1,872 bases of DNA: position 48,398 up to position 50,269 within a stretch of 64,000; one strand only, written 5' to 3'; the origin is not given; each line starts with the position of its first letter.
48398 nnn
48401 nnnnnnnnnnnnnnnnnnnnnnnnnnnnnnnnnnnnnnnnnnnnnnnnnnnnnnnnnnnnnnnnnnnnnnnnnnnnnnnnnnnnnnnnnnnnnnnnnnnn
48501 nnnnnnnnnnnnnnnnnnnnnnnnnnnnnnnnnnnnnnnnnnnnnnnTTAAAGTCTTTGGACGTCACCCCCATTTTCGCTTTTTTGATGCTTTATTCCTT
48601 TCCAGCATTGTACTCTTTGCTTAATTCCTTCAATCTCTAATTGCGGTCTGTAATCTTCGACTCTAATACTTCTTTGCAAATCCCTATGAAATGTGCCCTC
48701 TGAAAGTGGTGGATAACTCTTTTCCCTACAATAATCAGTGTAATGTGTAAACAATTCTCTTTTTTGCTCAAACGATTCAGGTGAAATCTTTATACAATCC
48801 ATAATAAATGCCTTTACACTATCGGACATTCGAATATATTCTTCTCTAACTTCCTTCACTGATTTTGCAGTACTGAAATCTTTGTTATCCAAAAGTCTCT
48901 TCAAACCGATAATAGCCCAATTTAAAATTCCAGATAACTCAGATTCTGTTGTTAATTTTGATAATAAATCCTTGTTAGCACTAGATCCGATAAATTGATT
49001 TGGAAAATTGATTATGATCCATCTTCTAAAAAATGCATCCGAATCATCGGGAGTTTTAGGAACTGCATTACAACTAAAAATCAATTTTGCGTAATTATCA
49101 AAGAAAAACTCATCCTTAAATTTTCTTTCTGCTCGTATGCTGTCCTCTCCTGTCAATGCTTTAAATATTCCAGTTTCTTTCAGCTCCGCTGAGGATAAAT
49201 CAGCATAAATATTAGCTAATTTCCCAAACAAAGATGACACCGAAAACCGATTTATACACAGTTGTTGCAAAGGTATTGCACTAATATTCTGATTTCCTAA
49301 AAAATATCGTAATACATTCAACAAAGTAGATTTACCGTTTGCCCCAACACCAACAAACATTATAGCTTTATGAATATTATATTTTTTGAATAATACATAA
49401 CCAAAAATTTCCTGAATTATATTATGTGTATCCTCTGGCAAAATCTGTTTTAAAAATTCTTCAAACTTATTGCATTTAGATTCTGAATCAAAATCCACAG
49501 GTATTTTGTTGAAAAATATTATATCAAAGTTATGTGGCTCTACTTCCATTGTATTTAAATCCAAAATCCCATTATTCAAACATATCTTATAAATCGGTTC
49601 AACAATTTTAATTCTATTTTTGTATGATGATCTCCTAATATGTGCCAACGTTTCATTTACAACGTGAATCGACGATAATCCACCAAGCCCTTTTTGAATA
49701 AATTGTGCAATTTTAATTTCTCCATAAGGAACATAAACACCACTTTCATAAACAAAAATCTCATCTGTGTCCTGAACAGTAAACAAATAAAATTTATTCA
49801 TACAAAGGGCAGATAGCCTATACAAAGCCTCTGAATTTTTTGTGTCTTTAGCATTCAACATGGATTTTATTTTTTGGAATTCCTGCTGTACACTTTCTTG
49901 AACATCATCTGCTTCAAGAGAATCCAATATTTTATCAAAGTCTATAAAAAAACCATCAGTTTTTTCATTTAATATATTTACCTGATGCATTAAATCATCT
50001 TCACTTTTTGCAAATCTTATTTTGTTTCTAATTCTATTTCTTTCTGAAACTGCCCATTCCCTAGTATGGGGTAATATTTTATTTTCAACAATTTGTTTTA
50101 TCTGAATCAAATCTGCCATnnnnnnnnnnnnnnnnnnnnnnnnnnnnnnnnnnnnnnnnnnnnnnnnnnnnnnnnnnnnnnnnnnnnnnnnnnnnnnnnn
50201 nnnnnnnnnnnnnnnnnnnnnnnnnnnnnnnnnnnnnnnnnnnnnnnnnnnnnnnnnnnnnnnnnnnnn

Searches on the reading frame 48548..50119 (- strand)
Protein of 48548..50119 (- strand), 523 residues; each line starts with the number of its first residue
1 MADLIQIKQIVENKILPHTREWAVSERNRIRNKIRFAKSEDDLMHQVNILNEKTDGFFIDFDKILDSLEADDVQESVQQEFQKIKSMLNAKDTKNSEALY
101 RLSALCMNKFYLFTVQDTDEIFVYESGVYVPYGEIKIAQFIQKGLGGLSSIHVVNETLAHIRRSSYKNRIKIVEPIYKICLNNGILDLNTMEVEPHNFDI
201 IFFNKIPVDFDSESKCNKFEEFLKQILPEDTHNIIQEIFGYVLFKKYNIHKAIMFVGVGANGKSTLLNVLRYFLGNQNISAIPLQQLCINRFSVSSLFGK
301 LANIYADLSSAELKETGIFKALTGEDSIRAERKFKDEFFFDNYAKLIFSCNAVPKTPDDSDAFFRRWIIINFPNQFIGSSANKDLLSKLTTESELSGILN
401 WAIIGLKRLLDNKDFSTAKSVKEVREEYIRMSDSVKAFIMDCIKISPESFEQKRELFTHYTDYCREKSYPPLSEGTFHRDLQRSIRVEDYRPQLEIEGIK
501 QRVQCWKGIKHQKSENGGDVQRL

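Call 9: search_protein_families(library=pfam, proteins=[window:48548-50119:-], max_evalue=0.01)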
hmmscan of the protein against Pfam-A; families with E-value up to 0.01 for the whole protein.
window:48548-50119:- (523 aa): 3 families
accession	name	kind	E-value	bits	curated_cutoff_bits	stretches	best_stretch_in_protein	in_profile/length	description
PF19263.5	DUF5906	-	4.6e-23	82.5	27.6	1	255-366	1-114/114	Family of unknown function (DUF5906)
PF08706.16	D5_N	-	5.2e-09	37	22.4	1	172-227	89-144/145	D5 N terminal like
PF03288.22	Pox_D5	-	0.0028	18.5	21.4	0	432-487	3-59/86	Poxvirus D5 protein-like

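Call 16: find_homologous_proteins(query=window:48548-50119:-)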
Query window:48548-50119:- (523 aa): 1505 proteins with E <= 0.001 among 8000 candidates; the best 120 are listed.
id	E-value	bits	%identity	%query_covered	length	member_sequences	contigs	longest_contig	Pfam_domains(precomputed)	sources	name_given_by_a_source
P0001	0.0e+0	1177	100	100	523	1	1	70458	PF19263.6,PF08706.17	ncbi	ncbi:MAG: phage/plasmid primase, P4 family [Candidatus Woesearchaeota archaeon]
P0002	8.9e-163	560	50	98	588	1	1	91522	PF19263.6,PF08706.17,PF03288.23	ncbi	-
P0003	8.7e-159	547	53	89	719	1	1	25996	PF19263.6,PF08706.17,PF03288.23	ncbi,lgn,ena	-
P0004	1.1e-158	547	54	86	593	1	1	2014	PF19263.6,PF08706.17,PF03288.23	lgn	-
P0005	7.5e-158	544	54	86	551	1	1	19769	PF19263.6,PF08706.17,PF03288.23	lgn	-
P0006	8.2e-158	544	58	84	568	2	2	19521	PF19263.6,PF08706.17,PF03288.23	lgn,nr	nr:hypothetical protein [Candidatus Woesearchaeota archaeon]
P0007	1.1e-157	544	57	82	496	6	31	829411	PF19263.6,PF08706.17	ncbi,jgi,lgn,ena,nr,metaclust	ncbi:MAG: Phage/plasmid primase, P4 family [archaeon GW2011_AR20]|nr:MAG: Phage/plasmid primase, P4 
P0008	1.3e-156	540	54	88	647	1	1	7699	PF19263.6,PF08706.17,PF03288.23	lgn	-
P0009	1.0e-155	537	58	79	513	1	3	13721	PF19263.6,PF08706.17,PF03288.23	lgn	-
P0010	1.2e-153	530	56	82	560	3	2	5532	PF19263.6,PF08706.17,PF03288.23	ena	-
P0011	3.4e-153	529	51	86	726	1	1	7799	PF19263.6,PF08706.17,PF03288.23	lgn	-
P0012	1.9e-152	526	56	83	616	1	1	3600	PF19263.6,PF08706.17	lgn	-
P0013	4.5e-152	525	54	84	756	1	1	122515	PF01807.26,PF19263.6,PF09250.17,PF08706.17,PF03288.23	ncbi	-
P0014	1.2e-151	524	54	80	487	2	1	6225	PF19263.6,PF08706.17,PF03288.23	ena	-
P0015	4.8e-151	522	54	80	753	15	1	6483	PF19263.6,PF09250.17,PF08706.17,PF03288.23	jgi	-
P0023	6.0e-149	515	55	79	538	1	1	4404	PF19263.6,PF08706.17,PF03288.23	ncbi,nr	ncbi:MAG: phage/plasmid primase, P4 family [Candidatus Pacearchaeota archaeon]|nr:phage/plasmid prim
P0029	7.2e-147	508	53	80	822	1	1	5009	PF01807.26,PF19263.6,PF09250.17,PF08706.17,PF03288.23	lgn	-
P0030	9.7e-147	508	53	79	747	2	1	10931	PF19263.6,PF09250.17,PF08706.17,PF03288.23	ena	-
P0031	4.2e-146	505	56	80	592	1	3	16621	PF19263.6,PF08706.17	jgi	jgi:P4 family phage/plasmid primase-like protien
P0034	6.5e-145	501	53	80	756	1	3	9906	PF19263.6,PF09250.17,PF08706.17,PF03288.23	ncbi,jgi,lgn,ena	ncbi:MAG: phage/plasmid primase, P4 family [archaeon]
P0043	2.2e-143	496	52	83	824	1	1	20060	PF19263.6,PF09250.17,PF08706.17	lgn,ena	-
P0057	2.6e-132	460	49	82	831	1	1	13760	PF19263.6,PF09250.17,PF08706.17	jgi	jgi:P4 family phage/plasmid primase-like protien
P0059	5.2e-132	459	50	79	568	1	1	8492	PF01807.26,PF19263.6,PF08706.17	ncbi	-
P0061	4.6e-131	456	51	78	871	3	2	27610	PF19263.6,PF09250.17,PF08706.17,PF03288.23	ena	-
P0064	8.6e-129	448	51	79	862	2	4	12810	PF19263.6,PF09250.17,PF08706.17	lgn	-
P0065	1.7e-128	447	51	78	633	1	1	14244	PF19263.6,PF08706.17,PF03288.23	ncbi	ncbi:MAG: phage/plasmid primase, P4 family [Candidatus Hadarchaeales archaeon]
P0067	1.5e-127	444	49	80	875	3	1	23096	PF19263.6,PF09250.17,PF08706.17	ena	-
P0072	5.6e-126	439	49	81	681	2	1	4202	PF01807.26,PF19263.6,PF08706.17,PF03288.23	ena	-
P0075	2.0e-125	437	49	79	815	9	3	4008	PF01807.26,PF19263.6,PF09250.17,PF08706.17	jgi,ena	-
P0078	1.5e-124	434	50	78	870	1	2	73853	PF02257.22,PF19263.6,PF09250.17,PF08706.17,PF03288.23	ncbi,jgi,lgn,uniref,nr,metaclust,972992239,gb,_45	ncbi:MAG: Phage/plasmid primase, P4 family [Archaeoglobus fulgidus]|uniref:Phage/plasmid primase, P4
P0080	5.1e-123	429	50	79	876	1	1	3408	PF02257.22,PF22763.2,PF19263.6,PF09250.17,PF08706.17,PF03288.23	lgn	-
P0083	1.0e-121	425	48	79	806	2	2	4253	PF01807.26,PF19263.6,PF09250.17,PF08706.17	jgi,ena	-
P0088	4.6e-118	413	45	87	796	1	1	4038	PF01807.26,PF19263.6,PF08706.17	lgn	-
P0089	9.3e-118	412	48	77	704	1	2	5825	PF01807.26,PF19263.6,PF09250.17,PF08706.17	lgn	-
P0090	1.1e-117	412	49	77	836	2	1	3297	PF19263.6,PF09250.17,PF08706.17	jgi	-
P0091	2.1e-117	411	49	77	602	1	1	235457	PF19263.6,PF08706.17,PF03288.23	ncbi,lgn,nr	ncbi:MAG: phage/plasmid primase, P4 family [Nanoarchaeota archaeon]|nr:phage/plasmid primase, P4 fam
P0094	9.3e-117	409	49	80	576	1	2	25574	PF02257.22,PF01807.26,PF19263.6,PF08706.17,PF03288.23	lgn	-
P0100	1.3e-114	402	45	84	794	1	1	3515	PF01807.26,PF19263.6,PF09250.17,PF08706.17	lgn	-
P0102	1.2e-113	398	48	77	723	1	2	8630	PF19263.6,PF09250.17,PF08706.17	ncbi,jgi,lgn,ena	-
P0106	3.3e-112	394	44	80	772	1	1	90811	PF01807.26,PF19263.6,PF09250.17,PF08706.17,PF03288.23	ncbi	ncbi:MAG: phage/plasmid primase, P4 family [archaeon]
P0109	5.4e-112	393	45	82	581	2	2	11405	PF02257.22,PF01807.26,PF19263.6,PF08706.17,PF03288.23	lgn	-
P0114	1.1e-111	392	48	79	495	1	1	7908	PF19263.6,PF08706.17,PF03288.23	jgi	jgi:P4 family phage/plasmid primase-like protien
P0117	3.4e-111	390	47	78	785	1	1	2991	PF19263.6,PF09250.17,PF08706.17,PF03288.23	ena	-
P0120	1.0e-110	389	46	80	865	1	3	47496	PF19263.6,PF09250.17,PF08706.17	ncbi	-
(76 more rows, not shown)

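Call 18: find_related_loci(query=A1, collection=genome_contigs, flank=4000)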
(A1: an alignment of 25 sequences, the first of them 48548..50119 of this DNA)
Query A1 (523 aa) in genome_contigs; peptide patterns used: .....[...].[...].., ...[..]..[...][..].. (x = any residue, [..] = any of these).
555 stretches matched a pattern; 329 encode a relative of the query (tblastn E <= 1e-3); the best 80 are kept; 80 distinct loci.
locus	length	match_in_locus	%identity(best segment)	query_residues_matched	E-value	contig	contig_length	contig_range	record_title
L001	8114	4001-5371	53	46-510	2e-163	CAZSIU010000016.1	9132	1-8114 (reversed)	MAG TPA_asm: uncultured Methanosarcinales archaeon isolate SRP178908_co1_292 genome assembly, contig: NODE_5848_length_9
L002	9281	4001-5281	57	83-510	3e-163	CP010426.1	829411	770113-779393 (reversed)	MAG: archaeon GW2011_AR20 chromosome, complete genome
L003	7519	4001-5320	58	70-510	3e-163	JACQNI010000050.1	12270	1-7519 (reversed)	MAG: Candidatus Woesearchaeota archaeon isolate NC_groundwater_1251_Ag_S-0.1um_31_108 S_p1_S3_coassembly_k141_1351775, w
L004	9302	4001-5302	57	77-511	2e-157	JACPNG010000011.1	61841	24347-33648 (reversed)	MAG: Candidatus Woesearchaeota archaeon isolate NC_groundwater_569_Ag_S-0.1um_31_12 S35_SO-1_scaffold_233821, whole geno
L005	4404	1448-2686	55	97-510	5e-157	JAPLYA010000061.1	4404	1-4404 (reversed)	MAG: Candidatus Pacearchaeota archaeon isolate LacPavin_0920_SED4_MAG_33_8 LacPavin_0920_SED4_scaffold_2027817, whole ge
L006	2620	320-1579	55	94-510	3e-160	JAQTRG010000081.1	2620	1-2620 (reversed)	MAG: Candidatus Paceibacterota bacterium isolate STB_158 NODE_173397_length_2620_cov_2.263137_Sandtown_B, whole genome s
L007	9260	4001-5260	54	94-510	2e-149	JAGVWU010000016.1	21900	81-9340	Candidatus Pacearchaeota archaeon isolate RIFOXYC1_FULL_30_12 rifoxyc1_full_scaffold_813, whole genome shotgun sequence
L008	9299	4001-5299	53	84-520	5e-149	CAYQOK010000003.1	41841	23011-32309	MAG TPA_asm: Candidatus Woesearchaeota archaeon isolate SRP263991_co7_934 genome assembly, contig: NODE_1008_length_4184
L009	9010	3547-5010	49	52-510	1e-148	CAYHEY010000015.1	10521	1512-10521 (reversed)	MAG TPA_asm: Candidatus Woesearchaeota archaeon isolate ERP119705_co12_128 genome assembly, contig: NODE_7723_length_105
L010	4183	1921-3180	53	94-510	3e-148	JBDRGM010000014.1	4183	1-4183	MAG: archaeon isolate MEGAHIT-group-1.433 k141_6282726, whole genome shotgun sequence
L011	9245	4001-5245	49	107-510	2e-125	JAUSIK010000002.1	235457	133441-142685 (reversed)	MAG: Nanoarchaeota archaeon isolate E14_metabat.bin.238 E14_k141_1620906, whole genome shotgun sequence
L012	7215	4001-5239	48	109-510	6e-121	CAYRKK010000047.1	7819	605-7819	MAG TPA_asm: Candidatus Woesearchaeota archaeon isolate SRP178699_co2_118 genome assembly, contig: NODE_10360_length_781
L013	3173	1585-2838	48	101-523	7e-124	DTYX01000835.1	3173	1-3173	MAG TPA_asm: Candidatus Poribacteria bacterium isolate UWMA-0232 k99_2962561, whole genome shotgun sequence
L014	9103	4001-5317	44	69-511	2e-117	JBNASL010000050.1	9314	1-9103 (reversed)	MAG: Candidatus Bathyarchaeales archaeon isolate Kamch4336-1-MF-15 bin22_IDBA_re-assembly_contigs.fa-50, whole genome sh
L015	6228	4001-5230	45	102-506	2e-113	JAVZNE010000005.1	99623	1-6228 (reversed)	MAG: Candidatus Bathyarchaeia archaeon isolate DRTY-6_201912_bins_43 DRTY-6_201912_bins_43_scaffold_5, whole genome shot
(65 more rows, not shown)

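Call 23: search_solved_structures(query=window:48548-50119:-, max_evalue=1)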
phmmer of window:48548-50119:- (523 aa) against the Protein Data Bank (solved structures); distinct sequences matched with E-value up to 1: 3.
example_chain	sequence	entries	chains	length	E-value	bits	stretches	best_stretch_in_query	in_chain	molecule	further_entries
7ola_A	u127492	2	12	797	2.2e-16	62.6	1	125-484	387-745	DNA primase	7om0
1wlj_A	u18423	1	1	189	0.13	13.8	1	461-510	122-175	interferon stimulated gene 20kDa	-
1z45_A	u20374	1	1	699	0.29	12.7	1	242-308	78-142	GAL10 bifunctional protein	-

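Call 24: search_protein_families(library=ncbifam, proteins=[window:48548-50119:-], max_evalue=0.01)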
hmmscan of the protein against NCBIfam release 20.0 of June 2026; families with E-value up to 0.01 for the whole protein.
window:48548-50119:- (523 aa): 4 families
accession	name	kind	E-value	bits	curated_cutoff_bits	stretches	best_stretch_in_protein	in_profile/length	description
TIGR01613.1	primase_Cterm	subfamily_domain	8.8e-65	218.5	108.7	1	177-477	1-304/304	phage/plasmid primase, P4 family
NF011296.0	PRK14709.1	subfamily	4.1e-27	95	613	1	204-510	157-458/469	hypothetical protein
NF005477.0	PRK07078.1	subfamily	9.6e-22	76.9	1014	1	181-467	422-709/759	hypothetical protein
NF001542.0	PRK00373.1-1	equivalog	0.00081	18.9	261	1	47-117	27-95/212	V-type ATP synthase subunit D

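Call 25: find_related_loci(query=A1, collection=metagenome_contigs, flank=4000)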
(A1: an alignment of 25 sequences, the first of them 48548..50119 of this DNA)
Query A1 (523 aa) in metagenome_contigs; peptide patterns used: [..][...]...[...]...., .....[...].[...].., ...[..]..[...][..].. (x = any residue, [..] = any of these).
600 stretches matched a pattern (row limit reached: there are more); 514 encode a relative of the query (tblastn E <= 1e-3); the best 80 are kept; 80 distinct loci.
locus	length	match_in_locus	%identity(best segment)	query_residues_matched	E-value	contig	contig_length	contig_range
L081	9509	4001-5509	50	3-510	9e-153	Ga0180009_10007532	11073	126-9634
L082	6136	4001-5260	53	94-510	8e-145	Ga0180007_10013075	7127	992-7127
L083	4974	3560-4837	48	90-514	7e-133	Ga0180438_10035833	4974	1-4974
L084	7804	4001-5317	43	69-511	6e-118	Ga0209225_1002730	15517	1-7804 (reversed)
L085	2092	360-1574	45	102-511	1e-123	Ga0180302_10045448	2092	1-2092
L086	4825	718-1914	46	107-510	3e-116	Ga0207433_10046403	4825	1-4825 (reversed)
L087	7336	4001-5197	51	110-517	3e-114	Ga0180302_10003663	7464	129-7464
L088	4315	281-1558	45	96-510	3e-113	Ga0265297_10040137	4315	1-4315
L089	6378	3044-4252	45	107-510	7e-111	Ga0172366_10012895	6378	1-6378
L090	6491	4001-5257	45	102-516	1e-110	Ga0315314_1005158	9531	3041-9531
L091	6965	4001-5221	46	102-509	1e-110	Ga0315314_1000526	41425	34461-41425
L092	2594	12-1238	45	107-516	2e-115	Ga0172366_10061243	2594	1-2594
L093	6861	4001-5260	43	92-510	2e-108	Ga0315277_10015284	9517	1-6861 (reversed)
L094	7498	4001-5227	44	102-514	2e-106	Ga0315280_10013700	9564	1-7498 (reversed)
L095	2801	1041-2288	41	102-516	3e-110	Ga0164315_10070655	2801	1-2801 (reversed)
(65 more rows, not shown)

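Call 26: find_related_loci(query=A1, collection=viral_contigs, flank=4000)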
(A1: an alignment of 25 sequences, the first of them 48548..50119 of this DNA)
Query A1 (523 aa) in viral_contigs; peptide patterns used: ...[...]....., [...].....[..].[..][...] (x = any residue, [..] = any of these).
600 stretches matched a pattern (row limit reached: there are more); 516 encode a relative of the query (tblastn E <= 1e-3); the best 80 are kept; 80 distinct loci.
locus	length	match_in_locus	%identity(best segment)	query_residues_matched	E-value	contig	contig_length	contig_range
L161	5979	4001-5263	39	101-518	6e-82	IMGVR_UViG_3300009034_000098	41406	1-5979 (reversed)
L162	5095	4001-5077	33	104-460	1e-57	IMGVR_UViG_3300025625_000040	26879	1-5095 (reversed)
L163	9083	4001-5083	32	122-483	2e-51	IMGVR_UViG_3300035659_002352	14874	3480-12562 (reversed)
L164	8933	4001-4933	35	171-483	2e-47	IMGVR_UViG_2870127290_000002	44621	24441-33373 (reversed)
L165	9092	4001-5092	28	115-477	1e-45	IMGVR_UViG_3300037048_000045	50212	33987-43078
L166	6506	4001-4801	37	183-444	5e-44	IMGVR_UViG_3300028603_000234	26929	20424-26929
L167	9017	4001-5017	29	156-488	1e-43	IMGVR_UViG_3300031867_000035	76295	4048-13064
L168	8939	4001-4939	30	179-483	2e-42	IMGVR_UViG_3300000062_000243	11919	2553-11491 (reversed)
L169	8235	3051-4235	28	111-498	2e-42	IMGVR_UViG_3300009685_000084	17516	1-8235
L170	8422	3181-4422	28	115-510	1e-41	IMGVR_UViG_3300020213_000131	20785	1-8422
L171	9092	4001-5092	29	114-467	8e-41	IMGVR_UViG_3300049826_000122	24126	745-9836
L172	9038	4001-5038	31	179-517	8e-41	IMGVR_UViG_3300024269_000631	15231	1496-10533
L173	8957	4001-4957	29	183-481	1e-40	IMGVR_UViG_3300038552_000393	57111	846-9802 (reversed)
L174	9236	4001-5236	26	103-516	1e-40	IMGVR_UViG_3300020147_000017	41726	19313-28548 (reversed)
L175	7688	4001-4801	33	179-441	9e-40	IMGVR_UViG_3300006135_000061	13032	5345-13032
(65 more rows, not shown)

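Call 41: predict_structure(alignment_id=A1)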
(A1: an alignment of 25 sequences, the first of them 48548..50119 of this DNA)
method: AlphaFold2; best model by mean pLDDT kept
length: 523 residues; sequences in the alignment: 25
mean_pLDDT: 84.1   pTM: 0.73
mean pLDDT of the five models: 84.1, 83.3, 82.5, 82.1, 80.3
residues with pLDDT >= 90: 213; 70-90: 237; 50-70: 64; < 50: 9
segments of 3 or more residues with pLDDT < 50: 516-523
pLDDT, mean of each block of 10 residues (from residue 1): 73 80 86 88 85 74 66 80 89 81 92 88 92 92 89 93 90 89 95 93 94 96 89 94 80 83 90 93 77 64 84 72 63 55 83 81 86 66 88 97 94 85 86 88 92 93 83 90 91 89 93 56 30
secondary structure, 60 per line:
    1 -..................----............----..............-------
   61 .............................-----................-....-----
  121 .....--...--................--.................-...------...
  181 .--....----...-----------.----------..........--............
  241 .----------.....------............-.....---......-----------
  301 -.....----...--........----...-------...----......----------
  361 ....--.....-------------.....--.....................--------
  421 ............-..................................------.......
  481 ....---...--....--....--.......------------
elements in order: H2-19 H24-35 H40-53 H61-89 H95-110 E112-115 E121-125 E128-130 H133-148 H151-165 E178-181 E184-187 E192-194 H217-226 H229-241 E252-256 H263-274 H284-289 E302-306 H316-323 E328-330 E338-340 E345-350 H361-364 E367-371 H385-389 H392-412 H421-432 H434-442 E443-452 H453-467 H474-484 E488-490 E493-496 E499-502 E505-511

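Call 44: fold_search(model_id=the predicted structure, library=pdb)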
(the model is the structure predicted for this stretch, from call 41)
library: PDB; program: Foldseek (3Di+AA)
matches with E <= 10: 876; with E <= 0.001: 197
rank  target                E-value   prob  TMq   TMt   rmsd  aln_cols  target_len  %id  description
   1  7ola_A                5.1e-22  1.00  0.58  0.67   6.2       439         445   20  Structure of Primase-Helicase in SaPI5 (released 2022-07-13)
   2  7ola_C                7.5e-22  1.00  0.59  0.70   6.1       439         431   21  Structure of Primase-Helicase in SaPI5 (released 2022-07-13)
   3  7ola_B                1.3e-20  1.00  0.57  0.66   7.1       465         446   20  Structure of Primase-Helicase in SaPI5 (released 2022-07-13)
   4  7om0_A                2.5e-20  1.00  0.57  0.66   6.5       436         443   21  Structure of Primase-Helicase in SaPI5 (released 2022-07-13)
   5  7om0_D                4.3e-20  1.00  0.55  0.64   6.8       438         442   21  Structure of Primase-Helicase in SaPI5 (released 2022-07-13)
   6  7ola_D                2.7e-19  1.00  0.55  0.74   4.5       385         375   21  Structure of Primase-Helicase in SaPI5 (released 2022-07-13)
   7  7ola_F                2.5e-18  1.00  0.50  0.73   5.0       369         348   21  Structure of Primase-Helicase in SaPI5 (released 2022-07-13)
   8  8iqi_F                5.6e-18  1.00  0.47  0.30  17.9       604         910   12  Structure of Full-Length AsfvPrimPol in Complex-Form (released 2023-07-26)
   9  8iqi_B                1.6e-17  1.00  0.51  0.31  14.2       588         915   13  Structure of Full-Length AsfvPrimPol in Complex-Form (released 2023-07-26)
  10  7ola_E                1.9e-17  1.00  0.48  0.68   5.0       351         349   20  Structure of Primase-Helicase in SaPI5 (released 2022-07-13)
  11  8iqi_A                2.7e-17  1.00  0.46  0.29  16.9       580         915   12  Structure of Full-Length AsfvPrimPol in Complex-Form (released 2023-07-26)
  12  8iqi_C                2.8e-17  1.00  0.50  0.32  14.1       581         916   13  Structure of Full-Length AsfvPrimPol in Complex-Form (released 2023-07-26)
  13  8ww6_E                3.4e-16  1.00  0.46  0.39  14.6       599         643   11  Structure of ATP-rs-Form AsfvPrimPol Hexamer (released 2025-04-30)
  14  9ivf_A                6.2e-16  1.00  0.48  0.41  14.0       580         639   12  Structure of Full-Length AsfvPrimPol with polyT DNA (released 2025-12-24)
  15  9ivf_C                7.0e-16  1.00  0.49  0.41  17.2       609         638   11  Structure of Full-Length AsfvPrimPol with polyT DNA (released 2025-12-24)
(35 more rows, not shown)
